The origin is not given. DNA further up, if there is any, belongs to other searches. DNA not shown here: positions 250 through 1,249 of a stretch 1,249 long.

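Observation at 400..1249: Aromatic-rich multi-pass membrane protein of unrecognised family, truncated at the window edge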

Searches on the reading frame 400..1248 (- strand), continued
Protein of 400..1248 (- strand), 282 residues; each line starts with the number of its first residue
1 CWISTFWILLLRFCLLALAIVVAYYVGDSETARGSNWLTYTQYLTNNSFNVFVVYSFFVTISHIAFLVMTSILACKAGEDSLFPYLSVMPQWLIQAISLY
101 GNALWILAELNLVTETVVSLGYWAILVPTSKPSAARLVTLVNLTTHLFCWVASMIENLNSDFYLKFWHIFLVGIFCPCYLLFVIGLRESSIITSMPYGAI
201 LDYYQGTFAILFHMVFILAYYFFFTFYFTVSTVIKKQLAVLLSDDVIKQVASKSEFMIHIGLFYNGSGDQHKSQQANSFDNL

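Call 49: list_cluster_members(proteins=[P0004, P0005, P0006, P0007, P0008, P0009, P0010, P0011, P0012, P0013])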
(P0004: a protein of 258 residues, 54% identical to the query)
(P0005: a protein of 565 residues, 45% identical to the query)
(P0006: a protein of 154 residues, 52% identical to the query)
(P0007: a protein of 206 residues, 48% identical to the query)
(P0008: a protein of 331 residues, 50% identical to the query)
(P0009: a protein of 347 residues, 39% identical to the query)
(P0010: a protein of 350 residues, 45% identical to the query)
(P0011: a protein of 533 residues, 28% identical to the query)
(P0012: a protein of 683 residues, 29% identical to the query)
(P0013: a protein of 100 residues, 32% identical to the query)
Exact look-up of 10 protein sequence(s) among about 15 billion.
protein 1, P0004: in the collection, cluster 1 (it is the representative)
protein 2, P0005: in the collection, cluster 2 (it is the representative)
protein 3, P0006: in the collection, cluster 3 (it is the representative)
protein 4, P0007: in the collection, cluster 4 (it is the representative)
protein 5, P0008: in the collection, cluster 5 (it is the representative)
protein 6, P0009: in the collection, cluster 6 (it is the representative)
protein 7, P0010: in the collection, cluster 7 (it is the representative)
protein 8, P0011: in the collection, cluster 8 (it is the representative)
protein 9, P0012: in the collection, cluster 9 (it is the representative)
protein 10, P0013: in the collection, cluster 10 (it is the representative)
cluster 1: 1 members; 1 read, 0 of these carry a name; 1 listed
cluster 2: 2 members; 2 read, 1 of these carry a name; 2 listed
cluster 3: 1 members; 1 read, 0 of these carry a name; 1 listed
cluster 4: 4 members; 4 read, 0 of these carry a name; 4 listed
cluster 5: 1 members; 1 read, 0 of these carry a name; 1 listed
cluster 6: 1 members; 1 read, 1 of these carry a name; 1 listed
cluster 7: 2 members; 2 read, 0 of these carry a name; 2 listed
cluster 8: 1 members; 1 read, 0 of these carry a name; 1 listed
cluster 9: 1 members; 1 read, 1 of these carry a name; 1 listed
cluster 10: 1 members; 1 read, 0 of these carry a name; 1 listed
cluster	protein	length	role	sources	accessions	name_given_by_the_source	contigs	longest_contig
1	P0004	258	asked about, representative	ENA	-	-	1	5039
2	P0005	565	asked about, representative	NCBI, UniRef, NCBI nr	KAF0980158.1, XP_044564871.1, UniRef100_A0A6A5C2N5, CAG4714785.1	hypothetical protein FDP41_013372 [Naegleria fowleri] | Uncharacterized protein n=1 Tax=Naegleria fowleri TaxID=5763 RepID=A0A6A5C2N5_NAEFO | uncharacterized protein FDP41_013372 [Naegleria fowleri]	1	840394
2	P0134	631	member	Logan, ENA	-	-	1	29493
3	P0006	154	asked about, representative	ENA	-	-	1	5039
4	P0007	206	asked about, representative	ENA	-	-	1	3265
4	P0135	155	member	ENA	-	-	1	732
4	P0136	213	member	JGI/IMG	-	-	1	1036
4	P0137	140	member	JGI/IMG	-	-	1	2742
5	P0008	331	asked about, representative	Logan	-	-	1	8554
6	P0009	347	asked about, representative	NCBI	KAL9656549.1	hypothetical protein ABK040_005311 [Willaertia magna]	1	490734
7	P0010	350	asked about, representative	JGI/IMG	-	-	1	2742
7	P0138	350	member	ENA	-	-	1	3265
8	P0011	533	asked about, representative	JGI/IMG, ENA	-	-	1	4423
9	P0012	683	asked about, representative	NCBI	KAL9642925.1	hypothetical protein ABK040_010619 [Willaertia magna]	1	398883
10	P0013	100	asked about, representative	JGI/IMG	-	-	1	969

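Call 50: search_protein_families(library=pfam, proteins=[P0005, P0009, P0011, P0012, P0006, P0007, P0013], max_evalue=1)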
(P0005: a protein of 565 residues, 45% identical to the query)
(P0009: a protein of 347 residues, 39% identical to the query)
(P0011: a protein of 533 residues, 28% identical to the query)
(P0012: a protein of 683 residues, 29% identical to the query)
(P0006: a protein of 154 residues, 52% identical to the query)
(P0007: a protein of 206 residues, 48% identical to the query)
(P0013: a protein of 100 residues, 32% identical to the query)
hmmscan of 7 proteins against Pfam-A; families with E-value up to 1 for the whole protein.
P0005 (565 aa): 1 family
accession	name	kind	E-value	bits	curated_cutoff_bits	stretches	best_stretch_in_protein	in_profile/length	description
PF16118.10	DUF4834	-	0.03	15.7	27.8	0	57-122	4-74/99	Domain of unknown function (DUF4834)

P0009 (347 aa): 0 families

P0011 (533 aa): 1 family
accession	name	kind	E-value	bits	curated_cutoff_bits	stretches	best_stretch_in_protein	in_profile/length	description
PF02936.19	COX4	-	0.12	12.8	26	0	331-380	75-124/138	Cytochrome c oxidase subunit IV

P0012 (683 aa): 0 families

P0006 (154 aa): 0 families

P0007 (206 aa): 1 family
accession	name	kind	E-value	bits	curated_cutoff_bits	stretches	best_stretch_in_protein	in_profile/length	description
PF09874.14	DUF2101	-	0.39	10.8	22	1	35-127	38-129/206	Predicted membrane protein (DUF2101)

P0013 (100 aa): 0 families

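Call 60: predict_structure(alignment_id=A5)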
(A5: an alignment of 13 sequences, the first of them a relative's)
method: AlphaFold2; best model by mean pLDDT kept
length: 409 residues; sequences in the alignment: 13
mean_pLDDT: 61.6   pTM: 0.62
mean pLDDT of the five models: 61.6, 58.0, 57.3, 54.9, 53.1
residues with pLDDT >= 90: 0; 70-90: 115; 50-70: 209; < 50: 85
segments of 3 or more residues with pLDDT < 50: 1-23, 77-114, 137-139, 198-200, 291-293, 401-409
pLDDT, mean of each block of 10 residues (from residue 1): 39 42 58 63 65 61 60 50 35 32 35 52 67 51 66 79 83 73 56 48 70 87 85 71 73 79 73 64 52 56 72 66 62 63 66 59 64 72 71 60 44
secondary structure, 60 per line:
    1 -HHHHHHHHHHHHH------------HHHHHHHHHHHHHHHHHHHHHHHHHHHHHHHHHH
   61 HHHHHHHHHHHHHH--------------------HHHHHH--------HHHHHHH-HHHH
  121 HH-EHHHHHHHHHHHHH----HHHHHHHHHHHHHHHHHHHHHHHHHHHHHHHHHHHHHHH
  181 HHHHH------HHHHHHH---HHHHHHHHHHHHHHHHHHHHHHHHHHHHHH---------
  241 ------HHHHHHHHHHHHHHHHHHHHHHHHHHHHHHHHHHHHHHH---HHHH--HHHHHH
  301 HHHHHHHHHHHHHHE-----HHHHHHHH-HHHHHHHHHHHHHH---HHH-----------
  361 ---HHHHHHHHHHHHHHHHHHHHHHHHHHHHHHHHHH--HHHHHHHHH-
elements in order: H2-14 H27-74 H95-100 H109-115 H117-122 H125-137 H142-185 H192-198 H202-231 H247-285 H289-292 H295-314 H321-328 H330-343 H364-397 H400-408
